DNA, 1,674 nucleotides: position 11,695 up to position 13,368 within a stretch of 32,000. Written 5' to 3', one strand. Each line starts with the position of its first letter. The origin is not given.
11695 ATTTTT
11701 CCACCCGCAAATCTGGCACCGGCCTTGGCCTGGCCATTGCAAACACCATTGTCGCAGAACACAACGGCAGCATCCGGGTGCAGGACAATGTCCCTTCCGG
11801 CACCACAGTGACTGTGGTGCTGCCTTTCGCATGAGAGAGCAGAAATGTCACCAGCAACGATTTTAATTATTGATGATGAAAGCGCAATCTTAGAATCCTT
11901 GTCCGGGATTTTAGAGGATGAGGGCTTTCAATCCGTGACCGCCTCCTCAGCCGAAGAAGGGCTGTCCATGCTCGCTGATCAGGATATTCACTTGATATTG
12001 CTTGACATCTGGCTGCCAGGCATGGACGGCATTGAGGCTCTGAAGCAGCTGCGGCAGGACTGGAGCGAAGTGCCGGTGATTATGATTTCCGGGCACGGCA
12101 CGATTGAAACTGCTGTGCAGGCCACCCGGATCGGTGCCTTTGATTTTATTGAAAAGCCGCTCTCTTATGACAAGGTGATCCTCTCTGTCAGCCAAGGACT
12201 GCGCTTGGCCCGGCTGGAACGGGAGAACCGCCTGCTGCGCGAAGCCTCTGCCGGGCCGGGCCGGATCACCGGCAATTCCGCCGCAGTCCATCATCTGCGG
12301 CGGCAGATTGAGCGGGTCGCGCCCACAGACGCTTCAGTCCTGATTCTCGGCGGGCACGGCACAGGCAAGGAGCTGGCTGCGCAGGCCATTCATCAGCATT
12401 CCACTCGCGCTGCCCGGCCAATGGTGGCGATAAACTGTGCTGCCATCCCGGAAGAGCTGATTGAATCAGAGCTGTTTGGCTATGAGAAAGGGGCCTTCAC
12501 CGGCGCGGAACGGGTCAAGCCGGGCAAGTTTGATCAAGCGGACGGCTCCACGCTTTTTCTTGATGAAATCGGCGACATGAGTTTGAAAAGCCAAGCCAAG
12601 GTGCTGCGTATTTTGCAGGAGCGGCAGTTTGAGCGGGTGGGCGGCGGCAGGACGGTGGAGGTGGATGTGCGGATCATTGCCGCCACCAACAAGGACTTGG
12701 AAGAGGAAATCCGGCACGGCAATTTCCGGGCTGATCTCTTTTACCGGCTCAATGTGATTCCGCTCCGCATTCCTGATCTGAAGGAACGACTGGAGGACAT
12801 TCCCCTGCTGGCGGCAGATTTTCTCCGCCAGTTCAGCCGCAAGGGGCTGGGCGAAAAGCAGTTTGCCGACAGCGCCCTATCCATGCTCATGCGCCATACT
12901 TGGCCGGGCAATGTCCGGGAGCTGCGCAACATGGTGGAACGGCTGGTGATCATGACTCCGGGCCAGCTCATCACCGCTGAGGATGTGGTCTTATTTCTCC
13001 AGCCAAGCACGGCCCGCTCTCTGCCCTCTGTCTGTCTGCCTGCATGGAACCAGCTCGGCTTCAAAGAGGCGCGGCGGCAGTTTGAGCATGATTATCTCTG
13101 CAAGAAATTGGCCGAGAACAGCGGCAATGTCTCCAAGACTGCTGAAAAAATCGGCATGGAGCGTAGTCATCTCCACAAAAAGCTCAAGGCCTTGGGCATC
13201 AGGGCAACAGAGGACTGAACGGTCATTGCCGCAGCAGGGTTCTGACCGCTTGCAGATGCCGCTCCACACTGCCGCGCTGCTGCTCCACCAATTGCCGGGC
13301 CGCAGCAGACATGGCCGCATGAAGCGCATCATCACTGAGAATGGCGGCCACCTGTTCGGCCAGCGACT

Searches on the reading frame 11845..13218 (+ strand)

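Call 38: search_protein_families(library=pfam, proteins=[window:11845-13218:+], max_evalue=0.001)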
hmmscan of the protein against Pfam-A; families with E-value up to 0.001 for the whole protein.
window:11845-13218:+ (457 aa): 8 families
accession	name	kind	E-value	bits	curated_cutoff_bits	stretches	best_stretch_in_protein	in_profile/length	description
PF00158.32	Sigma54_activat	-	4.5e-72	241.6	20.2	1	141-307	1-167/168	Sigma-54 interaction domain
PF00072.30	Response_reg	-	1.8e-30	105.8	30.2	1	6-112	1-107/111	Response regulator receiver domain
PF25601.1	AAA_lid_14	-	7.3e-24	83.8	27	1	313-389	1-78/87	AAA+ ATPase lid domain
PF14532.12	Sigma54_activ_2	-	6.2e-23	82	25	1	143-312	2-138/138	Sigma-54 interaction domain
PF02954.25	HTH_8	-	1.6e-07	31.3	22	1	410-449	2-41/42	Bacterial regulatory protein, Fis family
PF07728.20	AAA_5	-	4.8e-07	30.3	22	1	165-283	2-123/139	AAA domain (dynein-related subfamily)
PF06490.17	FleQ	-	0.00011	22.9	22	1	5-112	1-100/108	Flagellar regulatory protein FleQ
PF00004.35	AAA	-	0.0002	22.3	21.2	1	165-290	1-119/131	ATPase family associated with various cellular activities (AAA)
